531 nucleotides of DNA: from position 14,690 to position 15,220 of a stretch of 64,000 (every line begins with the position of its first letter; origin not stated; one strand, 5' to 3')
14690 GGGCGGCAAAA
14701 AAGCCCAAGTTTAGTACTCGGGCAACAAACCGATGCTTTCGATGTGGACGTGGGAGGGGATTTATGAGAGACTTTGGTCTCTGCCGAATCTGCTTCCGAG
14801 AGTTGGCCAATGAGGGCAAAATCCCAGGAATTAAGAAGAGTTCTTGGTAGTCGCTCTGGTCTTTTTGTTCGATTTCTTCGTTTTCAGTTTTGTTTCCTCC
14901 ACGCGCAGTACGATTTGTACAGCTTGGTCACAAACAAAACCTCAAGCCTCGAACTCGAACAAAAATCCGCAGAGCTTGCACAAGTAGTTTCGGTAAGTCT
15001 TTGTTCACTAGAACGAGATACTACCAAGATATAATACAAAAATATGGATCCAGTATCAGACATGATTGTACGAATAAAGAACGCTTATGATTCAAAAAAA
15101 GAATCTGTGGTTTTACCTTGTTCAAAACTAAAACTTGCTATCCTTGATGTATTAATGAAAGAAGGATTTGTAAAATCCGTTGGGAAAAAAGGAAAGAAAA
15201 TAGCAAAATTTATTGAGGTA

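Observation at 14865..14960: Copy B of the conserved hairpin element between rpsN (S14) and rpsH (S8)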

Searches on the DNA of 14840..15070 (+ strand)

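Call 15: search_rna_families(source=window, start=14840, end=14990, threshold=evalue, max_evalue=10, show_alignments=2)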
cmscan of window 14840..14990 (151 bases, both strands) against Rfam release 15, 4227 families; matches with E-value up to 10: 5.
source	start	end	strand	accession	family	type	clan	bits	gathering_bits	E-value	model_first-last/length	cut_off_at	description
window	14860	14967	-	RF03578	mir-3910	Gene; miRNA;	-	15.2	95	1.5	1-82/82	no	mir-3910 microRNA precursor family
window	14865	14963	+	RF03323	mir-3613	Gene; miRNA;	-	14.2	91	1.8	1-86/86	no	mir-3613 microRNA precursor family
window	14969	14990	-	RF03086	chrB-b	Cis-reg;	-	13.7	36.5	0.75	23-49/49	5'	chrB-b RNA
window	14853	14975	-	RF04099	MIR837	Gene; miRNA;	-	12.8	117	5.8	1-122/122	no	MIR837 microRNA precursor family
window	14865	14908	-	RF02248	Six3os1_3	Gene; lncRNA;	-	8.6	40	4.2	32-75/75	no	Six3os1 conserved region 3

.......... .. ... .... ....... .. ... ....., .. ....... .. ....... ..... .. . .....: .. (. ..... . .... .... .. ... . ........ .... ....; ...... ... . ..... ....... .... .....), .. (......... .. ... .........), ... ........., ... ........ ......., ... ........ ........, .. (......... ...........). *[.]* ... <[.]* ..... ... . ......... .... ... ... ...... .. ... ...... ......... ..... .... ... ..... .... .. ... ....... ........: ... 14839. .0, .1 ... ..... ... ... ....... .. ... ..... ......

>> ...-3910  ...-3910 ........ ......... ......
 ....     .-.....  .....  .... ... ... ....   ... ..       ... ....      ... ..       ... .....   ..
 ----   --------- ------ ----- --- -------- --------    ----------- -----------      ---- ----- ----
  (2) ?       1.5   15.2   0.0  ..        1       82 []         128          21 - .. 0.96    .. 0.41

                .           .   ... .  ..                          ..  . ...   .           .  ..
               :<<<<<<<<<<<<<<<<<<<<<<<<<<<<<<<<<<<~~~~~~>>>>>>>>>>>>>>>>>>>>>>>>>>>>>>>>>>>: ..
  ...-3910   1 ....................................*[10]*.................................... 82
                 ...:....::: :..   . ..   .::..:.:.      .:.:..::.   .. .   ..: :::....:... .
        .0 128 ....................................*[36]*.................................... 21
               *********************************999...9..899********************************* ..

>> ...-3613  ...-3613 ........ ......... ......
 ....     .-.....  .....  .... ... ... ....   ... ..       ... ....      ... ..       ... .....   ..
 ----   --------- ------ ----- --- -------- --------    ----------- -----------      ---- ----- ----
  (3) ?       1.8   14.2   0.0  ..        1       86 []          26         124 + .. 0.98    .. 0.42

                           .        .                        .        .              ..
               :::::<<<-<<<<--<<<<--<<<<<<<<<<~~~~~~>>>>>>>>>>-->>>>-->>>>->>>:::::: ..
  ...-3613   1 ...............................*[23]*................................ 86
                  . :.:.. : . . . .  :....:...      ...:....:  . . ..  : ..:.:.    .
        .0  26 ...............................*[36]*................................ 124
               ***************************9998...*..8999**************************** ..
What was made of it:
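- On Any Rfam 15 family: A permissive scan of 14840-14990 gives only noise matches to miRNA-precursor hairpins and other unrelated families (E 0.75 or more, far below gathering scores) (call 15).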

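Call 22: build_rna_model(alignment_id=A2)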
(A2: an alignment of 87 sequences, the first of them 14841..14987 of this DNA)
Model R1 built from alignment A2 (87 sequences, 158 columns); structure: RNAalifold consensus.
model positions 143; base pairs 33; branch points 0; effective number of sequences 4.85; information 0.59 bits per position. Calibrated on 0.2 Mb of random sequence (short: E-values are rough).
structure used (alignment columns):
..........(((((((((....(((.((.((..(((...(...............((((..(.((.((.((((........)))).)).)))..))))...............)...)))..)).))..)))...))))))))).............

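Call 23: search_with_rna_model(model_id=R1, source=window, max_evalue=10, filters=off, show_alignments=0)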
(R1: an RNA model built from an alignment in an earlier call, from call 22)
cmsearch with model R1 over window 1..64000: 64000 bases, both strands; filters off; matches with E-value up to 10: 34.
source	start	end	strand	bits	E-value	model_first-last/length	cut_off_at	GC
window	14844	14988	+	109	3.9e-21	1-143/143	no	0.44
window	19362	19507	+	104.4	3.9e-20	1-143/143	no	0.34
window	6631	6775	+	96.7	1.9e-18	1-143/143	no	0.41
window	10679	10818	+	48.3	7.4e-08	1-143/143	no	0.36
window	36585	36728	-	43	1e-06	1-143/143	no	0.42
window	843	984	+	24.9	0.0094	1-143/143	no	0.41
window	19358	19503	-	17.6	0.38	1-143/143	no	0.35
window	24112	24255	+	16.3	0.73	1-143/143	no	0.29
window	25443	25541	-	14.9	1.4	1-143/143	no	0.27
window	59102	59197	-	14.3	2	1-143/143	no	0.24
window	5341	5408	+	14.1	2.1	1-143/143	no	0.34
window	49985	50046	+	13.9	2.4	1-143/143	no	0.21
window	42298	42411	+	13.5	2.9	1-143/143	no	0.32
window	49985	50052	-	13.2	3.5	1-143/143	no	0.21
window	38509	38618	+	13.1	3.6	1-143/143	no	0.33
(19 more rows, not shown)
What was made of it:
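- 14853..14975 (+): Copy B: long imperfect hairpin (rod) of the repeat family, starting 3 nt after the rpsN stop codon (TAG, 14848-14850). CM hit 14844-14988, 109 bits, E 4e-21 (call 23).
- On REP / REPIN: 6 copies in 64 kb (call 23).
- Checked: It finds six copies: 843-984, 6631-6775, 10679-10818, 14844-14988 and 19362-19507 on the + strand, and 36585-36728 on the - strand (call 23).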

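Call 27: search_with_rna_model(model_id=R1, sources=[window, L001, L002, L003, L005, L006, L007, L009, L010, L011, L012, L013, L014, L015, L016, L018, L019, L020, L021, L022, L023, L024, L025, L026, L028, L029, L030, L031, L032, L033, L034, L035, L036, L037, L038, L039, L040, L041, L042, L043, L044, L045, L046, L047, L048, L049, L050, L051, L052, L054, L055, L056, L057, L058, L061, L062, L063, L064, L065, L067, L070, L071, L072, L073, L074, L076, L077, L078, L079, L080, L081, L082, L083, L084, L085, L086, L087, L088, L089, L090, L091, L092, L093, L094, L095, L096, L097, L098, L099, L100, L101, L102, L103, L104, L105, L106, L107, L108, L109, L110], max_evalue=0.001, make_alignment=false)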
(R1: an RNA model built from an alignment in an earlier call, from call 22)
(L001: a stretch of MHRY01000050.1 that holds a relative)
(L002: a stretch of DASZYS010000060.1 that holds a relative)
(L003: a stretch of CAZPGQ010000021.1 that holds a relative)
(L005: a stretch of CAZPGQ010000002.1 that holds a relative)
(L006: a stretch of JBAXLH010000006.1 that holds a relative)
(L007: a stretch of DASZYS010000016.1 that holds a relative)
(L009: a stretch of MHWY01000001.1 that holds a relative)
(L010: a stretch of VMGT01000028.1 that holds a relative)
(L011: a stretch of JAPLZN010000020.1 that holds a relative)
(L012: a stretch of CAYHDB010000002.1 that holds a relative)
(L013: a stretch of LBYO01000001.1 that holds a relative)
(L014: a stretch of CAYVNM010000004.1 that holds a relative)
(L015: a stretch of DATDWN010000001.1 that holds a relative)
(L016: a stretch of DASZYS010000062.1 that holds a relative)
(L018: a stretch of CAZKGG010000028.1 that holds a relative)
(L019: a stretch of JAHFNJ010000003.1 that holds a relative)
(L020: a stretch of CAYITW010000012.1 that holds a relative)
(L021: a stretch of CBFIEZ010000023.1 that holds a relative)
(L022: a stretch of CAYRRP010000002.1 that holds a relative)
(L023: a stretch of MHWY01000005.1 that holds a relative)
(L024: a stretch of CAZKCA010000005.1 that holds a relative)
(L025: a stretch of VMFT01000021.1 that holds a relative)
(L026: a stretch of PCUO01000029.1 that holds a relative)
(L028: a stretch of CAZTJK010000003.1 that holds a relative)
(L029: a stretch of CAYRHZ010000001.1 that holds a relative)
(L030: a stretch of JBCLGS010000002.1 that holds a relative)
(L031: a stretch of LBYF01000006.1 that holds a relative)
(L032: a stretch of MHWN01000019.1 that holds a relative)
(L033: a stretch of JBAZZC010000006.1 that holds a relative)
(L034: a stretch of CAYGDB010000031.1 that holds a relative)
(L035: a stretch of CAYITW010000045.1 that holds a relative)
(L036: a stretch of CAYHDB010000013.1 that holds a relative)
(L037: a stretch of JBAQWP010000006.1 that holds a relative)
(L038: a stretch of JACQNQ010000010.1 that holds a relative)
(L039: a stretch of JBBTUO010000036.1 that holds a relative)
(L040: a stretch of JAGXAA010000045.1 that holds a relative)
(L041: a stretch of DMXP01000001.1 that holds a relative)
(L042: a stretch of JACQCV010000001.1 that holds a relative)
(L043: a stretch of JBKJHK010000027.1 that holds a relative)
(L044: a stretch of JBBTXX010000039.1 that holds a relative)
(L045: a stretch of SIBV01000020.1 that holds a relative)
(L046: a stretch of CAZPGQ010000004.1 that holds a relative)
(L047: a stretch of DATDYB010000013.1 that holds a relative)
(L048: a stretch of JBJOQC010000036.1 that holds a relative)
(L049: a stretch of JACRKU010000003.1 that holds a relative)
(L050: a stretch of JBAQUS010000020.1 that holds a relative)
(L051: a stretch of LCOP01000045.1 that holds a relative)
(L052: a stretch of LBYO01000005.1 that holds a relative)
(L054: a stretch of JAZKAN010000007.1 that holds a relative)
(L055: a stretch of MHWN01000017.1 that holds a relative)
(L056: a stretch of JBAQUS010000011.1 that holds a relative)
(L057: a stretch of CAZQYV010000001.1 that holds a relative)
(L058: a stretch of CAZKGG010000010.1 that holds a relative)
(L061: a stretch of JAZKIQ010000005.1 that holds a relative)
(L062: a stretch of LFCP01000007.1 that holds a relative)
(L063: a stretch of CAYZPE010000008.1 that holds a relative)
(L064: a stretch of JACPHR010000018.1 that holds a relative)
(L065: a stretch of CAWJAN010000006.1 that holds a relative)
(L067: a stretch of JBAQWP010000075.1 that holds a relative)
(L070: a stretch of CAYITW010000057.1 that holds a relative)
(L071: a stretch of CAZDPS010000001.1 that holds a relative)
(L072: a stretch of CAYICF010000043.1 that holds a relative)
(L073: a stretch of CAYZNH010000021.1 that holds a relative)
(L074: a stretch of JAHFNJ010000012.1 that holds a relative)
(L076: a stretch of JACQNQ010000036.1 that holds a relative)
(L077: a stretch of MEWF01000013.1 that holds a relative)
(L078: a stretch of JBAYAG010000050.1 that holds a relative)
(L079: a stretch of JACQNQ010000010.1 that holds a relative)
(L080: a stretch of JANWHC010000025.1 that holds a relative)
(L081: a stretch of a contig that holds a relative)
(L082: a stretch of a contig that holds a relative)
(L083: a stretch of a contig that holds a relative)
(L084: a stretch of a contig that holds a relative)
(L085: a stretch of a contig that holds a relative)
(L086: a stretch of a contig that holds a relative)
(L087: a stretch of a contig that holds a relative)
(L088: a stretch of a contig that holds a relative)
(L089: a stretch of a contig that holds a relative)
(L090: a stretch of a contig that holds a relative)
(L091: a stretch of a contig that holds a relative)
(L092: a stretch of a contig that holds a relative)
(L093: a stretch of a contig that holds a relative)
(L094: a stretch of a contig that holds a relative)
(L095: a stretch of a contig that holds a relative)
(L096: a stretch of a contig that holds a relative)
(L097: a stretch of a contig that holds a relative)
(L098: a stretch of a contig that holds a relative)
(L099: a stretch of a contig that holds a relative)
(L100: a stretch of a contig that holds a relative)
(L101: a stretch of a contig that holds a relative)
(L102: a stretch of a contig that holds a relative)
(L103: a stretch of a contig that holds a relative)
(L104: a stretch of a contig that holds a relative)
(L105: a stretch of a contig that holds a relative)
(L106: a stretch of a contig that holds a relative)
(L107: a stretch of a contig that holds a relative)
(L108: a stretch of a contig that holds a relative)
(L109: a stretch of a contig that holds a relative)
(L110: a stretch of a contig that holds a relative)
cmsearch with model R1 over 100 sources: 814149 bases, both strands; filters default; matches with E-value up to 0.001: 123.
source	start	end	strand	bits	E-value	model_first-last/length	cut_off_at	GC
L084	2193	2335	+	136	6.3e-26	1-143/143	no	0.43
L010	617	758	+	135.5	8e-26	1-143/143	no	0.44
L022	5673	5816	-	134.5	1.3e-25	1-143/143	no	0.37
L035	3168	3311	-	133.3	2.4e-25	1-143/143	no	0.35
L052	3096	3237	-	132.7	3.2e-25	1-143/143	no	0.48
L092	3027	3171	+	132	4.6e-25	1-143/143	no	0.35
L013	389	530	+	132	4.7e-25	1-143/143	no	0.41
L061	7733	7875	-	130.2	1.1e-24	1-143/143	no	0.54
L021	3627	3771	-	128.8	2.3e-24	1-143/143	no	0.34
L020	5033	5176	-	127.2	5.2e-24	1-143/143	no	0.37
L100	1008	1151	-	126.6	7.1e-24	1-143/143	no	0.36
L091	5400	5541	+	125.6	1.2e-23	1-143/143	no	0.45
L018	1519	1661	+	125.4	1.3e-23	1-143/143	no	0.38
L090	6092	6235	-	124.5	2e-23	1-143/143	no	0.45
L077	802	946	+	124.5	2e-23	1-143/143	no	0.36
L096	6605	6749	+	124.5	2e-23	1-143/143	no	0.36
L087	903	1048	+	124.5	2.1e-23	1-143/143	no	0.34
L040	3020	3163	+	124.3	2.2e-23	1-143/143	no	0.5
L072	3587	3729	+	124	2.5e-23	1-143/143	no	0.44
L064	4805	4949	-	124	2.5e-23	1-143/143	no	0.52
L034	3772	3915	-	123.6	3.1e-23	1-143/143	no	0.45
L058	605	749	+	123.6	3.2e-23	1-143/143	no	0.43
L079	563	706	-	122.5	5.5e-23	1-143/143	no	0.37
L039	4029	4171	-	122.5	5.6e-23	1-143/143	no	0.47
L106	2276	2420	+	122.4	5.7e-23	1-143/143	no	0.37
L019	1811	1953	-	122.3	5.9e-23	1-143/143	no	0.45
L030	1672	1816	-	122.3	6.1e-23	1-143/143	no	0.53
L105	5908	6049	+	122.2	6.3e-23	1-143/143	no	0.41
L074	4038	4180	-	122.2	6.4e-23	1-143/143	no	0.49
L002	7603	7746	-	122.1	6.7e-23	1-143/143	no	0.49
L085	4822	4963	+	121.8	7.8e-23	1-143/143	no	0.56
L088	7332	7475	+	121.6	8.6e-23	1-143/143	no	0.31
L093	12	155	+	120.9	1.2e-22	1-143/143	no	0.42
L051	5275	5416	-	120.5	1.5e-22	1-143/143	no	0.44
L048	1108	1250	-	120.3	1.6e-22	1-143/143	no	0.46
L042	4644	4785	-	119.5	2.5e-22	1-143/143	no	0.38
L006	3965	4106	+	119.4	2.6e-22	1-143/143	no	0.39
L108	1829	1973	+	119.3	2.8e-22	1-143/143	no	0.39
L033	733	877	-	119.2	2.9e-22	1-143/143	no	0.4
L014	2398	2542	+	119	3.3e-22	1-143/143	no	0.39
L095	1853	1995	+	118.8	3.5e-22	1-143/143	no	0.44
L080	5331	5475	-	118.3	4.6e-22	1-143/143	no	0.37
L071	918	1061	+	118.2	4.9e-22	1-143/143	no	0.35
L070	5391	5535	+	117.9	5.7e-22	1-143/143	no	0.38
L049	2794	2934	-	117.4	7.2e-22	1-143/143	no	0.47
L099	4109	4251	-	117.3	7.5e-22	1-143/143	no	0.45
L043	5712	5855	-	117.2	7.9e-22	1-143/143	no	0.38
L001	3844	3986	-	116.3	1.2e-21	1-143/143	no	0.51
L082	4035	4179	-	116.2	1.3e-21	1-143/143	no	0.37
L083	1716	1857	+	115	2.4e-21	1-143/143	no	0.43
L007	7803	7947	-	114.2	3.6e-21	1-143/143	no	0.43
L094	552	697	+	114.1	3.8e-21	1-143/143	no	0.36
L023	6784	6927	-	113.7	4.6e-21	1-143/143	no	0.35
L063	5378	5520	+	113.6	4.8e-21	1-143/143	no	0.39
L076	778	923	+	113.3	5.6e-21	1-143/143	no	0.42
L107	4062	4204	+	113.2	6e-21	1-143/143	no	0.34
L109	5187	5331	-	112.9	6.9e-21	1-143/143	no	0.4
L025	1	129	-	112.3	9.6e-21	1-129/143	3'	0.5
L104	3853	3997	-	112.1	1e-20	1-143/143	no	0.48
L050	3568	3713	+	112.1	1e-20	1-143/143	no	0.38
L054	473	616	+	112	1.1e-20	1-143/143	no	0.47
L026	5688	5829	+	111.6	1.3e-20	1-143/143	no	0.4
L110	6792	6934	+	111.5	1.4e-20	1-143/143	no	0.51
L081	1014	1155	-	111.5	1.4e-20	1-143/143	no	0.46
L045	3422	3565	+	111.4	1.5e-20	1-143/143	no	0.42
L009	6578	6721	-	111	1.8e-20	1-143/143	no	0.38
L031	4402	4546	+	110.9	1.9e-20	1-143/143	no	0.48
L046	3739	3884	-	110.5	2.3e-20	1-143/143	no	0.36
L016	309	451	-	109.9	3.1e-20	1-143/143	no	0.5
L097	2519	2661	+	109.9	3.1e-20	1-143/143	no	0.48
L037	5666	5809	+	109.6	3.7e-20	1-143/143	no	0.41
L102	697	842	+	109.2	4.4e-20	1-143/143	no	0.35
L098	2217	2360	+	108.9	5.3e-20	1-143/143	no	0.49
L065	5581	5724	-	108.6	6.1e-20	1-143/143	no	0.35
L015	7178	7322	-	107.3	1.2e-19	1-143/143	no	0.37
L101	1241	1385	-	106.7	1.6e-19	1-143/143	no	0.48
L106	3698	3842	-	106.6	1.7e-19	1-143/143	no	0.37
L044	2517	2660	+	105.9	2.3e-19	1-143/143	no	0.51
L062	3280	3423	+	105.4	3.1e-19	1-143/143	no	0.42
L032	5870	6013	-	105.2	3.3e-19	1-143/143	no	0.4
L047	4287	4431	+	104.7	4.2e-19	1-143/143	no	0.53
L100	4713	4855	-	103.6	7.6e-19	1-143/143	no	0.39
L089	259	405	-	103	1e-18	1-143/143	no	0.46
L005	7625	7770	-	102.4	1.4e-18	1-143/143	no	0.38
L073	6338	6479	+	102.1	1.6e-18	1-143/143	no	0.3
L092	7623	7766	-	101.9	1.8e-18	1-143/143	no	0.41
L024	4267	4412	-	101.7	2e-18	1-143/143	no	0.39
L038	3550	3694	+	101.4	2.2e-18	1-143/143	no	0.44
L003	3941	4082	+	101.2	2.5e-18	1-143/143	no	0.37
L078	3064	3205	+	100.7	3.2e-18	1-143/143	no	0.36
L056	5049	5195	+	100.6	3.5e-18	1-143/143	no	0.36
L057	4216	4359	-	99.7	5.3e-18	1-143/143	no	0.41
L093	5047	5191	+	99.2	6.9e-18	1-143/143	no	0.36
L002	6993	7136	+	98.8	8.4e-18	1-143/143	no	0.54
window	6631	6775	+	96.7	2.4e-17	1-143/143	no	0.41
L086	5496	5638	+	96.5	2.6e-17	1-143/143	no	0.49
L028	4165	4306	+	95.3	5e-17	1-143/143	no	0.44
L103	1758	1901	+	95.1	5.4e-17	1-143/143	no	0.37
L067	5619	5765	+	94.9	6e-17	1-143/143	no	0.39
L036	3465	3607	+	93.6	1.1e-16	1-143/143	no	0.45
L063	2879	3022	+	88.4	1.6e-15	1-143/143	no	0.3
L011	7158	7304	-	84.8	9.4e-15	1-143/143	no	0.54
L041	5756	5825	-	73.4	2.9e-12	36-105/143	no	0.47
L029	1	99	-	71.8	6.6e-12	1-98/143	3'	0.38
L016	6103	6244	+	62.3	8.1e-10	1-143/143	no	0.46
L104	1213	1355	+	55.2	2.8e-08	1-143/143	no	0.37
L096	2345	2486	-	54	5.4e-08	1-143/143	no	0.43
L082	4355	4496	+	52.9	9.1e-08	1-143/143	no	0.39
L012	4014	4158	-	52.9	9.3e-08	1-143/143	no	0.52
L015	2384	2526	-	47.3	1.6e-06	1-143/143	no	0.37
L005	1185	1326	+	46.3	2.5e-06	1-143/143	no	0.35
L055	7701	7845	+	45.8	3.3e-06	1-143/143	no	0.47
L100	39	179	+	45.6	3.6e-06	1-143/143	no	0.33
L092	3171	3310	-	43.8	9.1e-06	1-143/143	no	0.31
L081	1166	1306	-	42.8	1.5e-05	1-143/143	no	0.42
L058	5298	5439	-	41.5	2.8e-05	1-143/143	no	0.39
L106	5280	5422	-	37.6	0.0002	1-143/143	no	0.35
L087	2861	3004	+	35.2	0.00068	1-143/143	no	0.31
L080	3630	3771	+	34.6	0.00092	1-143/143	no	0.35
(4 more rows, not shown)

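Call 32: search_with_rna_model(model_id=R1, sources=[L118, L119, L120, L121, L122, L123, L124, L125, L126, L127, L128, L129, L130, L131, L132, L133, L134, L135, L136, L137, L138, L139, L140, L141], max_evalue=1)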
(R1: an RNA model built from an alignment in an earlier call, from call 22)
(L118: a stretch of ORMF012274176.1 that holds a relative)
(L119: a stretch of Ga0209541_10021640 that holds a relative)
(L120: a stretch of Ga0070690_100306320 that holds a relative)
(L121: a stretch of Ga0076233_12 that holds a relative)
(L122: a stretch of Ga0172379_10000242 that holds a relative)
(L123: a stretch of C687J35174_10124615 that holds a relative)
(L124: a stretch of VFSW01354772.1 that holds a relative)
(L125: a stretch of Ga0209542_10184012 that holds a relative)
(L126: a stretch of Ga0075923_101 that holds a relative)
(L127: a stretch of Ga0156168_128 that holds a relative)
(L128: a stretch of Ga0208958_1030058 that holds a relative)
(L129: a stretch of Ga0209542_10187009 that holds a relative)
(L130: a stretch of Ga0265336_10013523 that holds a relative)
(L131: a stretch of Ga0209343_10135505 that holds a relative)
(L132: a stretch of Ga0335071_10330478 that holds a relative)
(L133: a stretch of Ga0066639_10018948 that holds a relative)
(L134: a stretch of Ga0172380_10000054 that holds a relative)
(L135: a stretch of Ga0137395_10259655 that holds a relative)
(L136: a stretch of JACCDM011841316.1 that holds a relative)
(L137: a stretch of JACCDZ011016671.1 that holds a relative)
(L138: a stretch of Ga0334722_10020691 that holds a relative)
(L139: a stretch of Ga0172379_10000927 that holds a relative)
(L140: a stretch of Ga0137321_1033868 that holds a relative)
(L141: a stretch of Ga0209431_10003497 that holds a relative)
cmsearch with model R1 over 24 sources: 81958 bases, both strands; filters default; matches with E-value up to 1: 6.
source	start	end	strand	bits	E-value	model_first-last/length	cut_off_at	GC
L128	1446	1589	+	118.3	4.6e-23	1-143/143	no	0.38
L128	244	386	-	105.7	2.6e-20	1-143/143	no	0.41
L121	2003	2144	-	50.3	3.5e-08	1-143/143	no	0.34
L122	2880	3021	+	37.6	2.1e-05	1-143/143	no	0.37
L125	472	614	-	32.4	0.00027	1-143/143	no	0.42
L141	1487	1609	-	16.5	0.86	1-143/143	no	0.3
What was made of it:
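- On REP / REPIN: 5 copies in 82 kb of S8-anchored loci (call 32).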
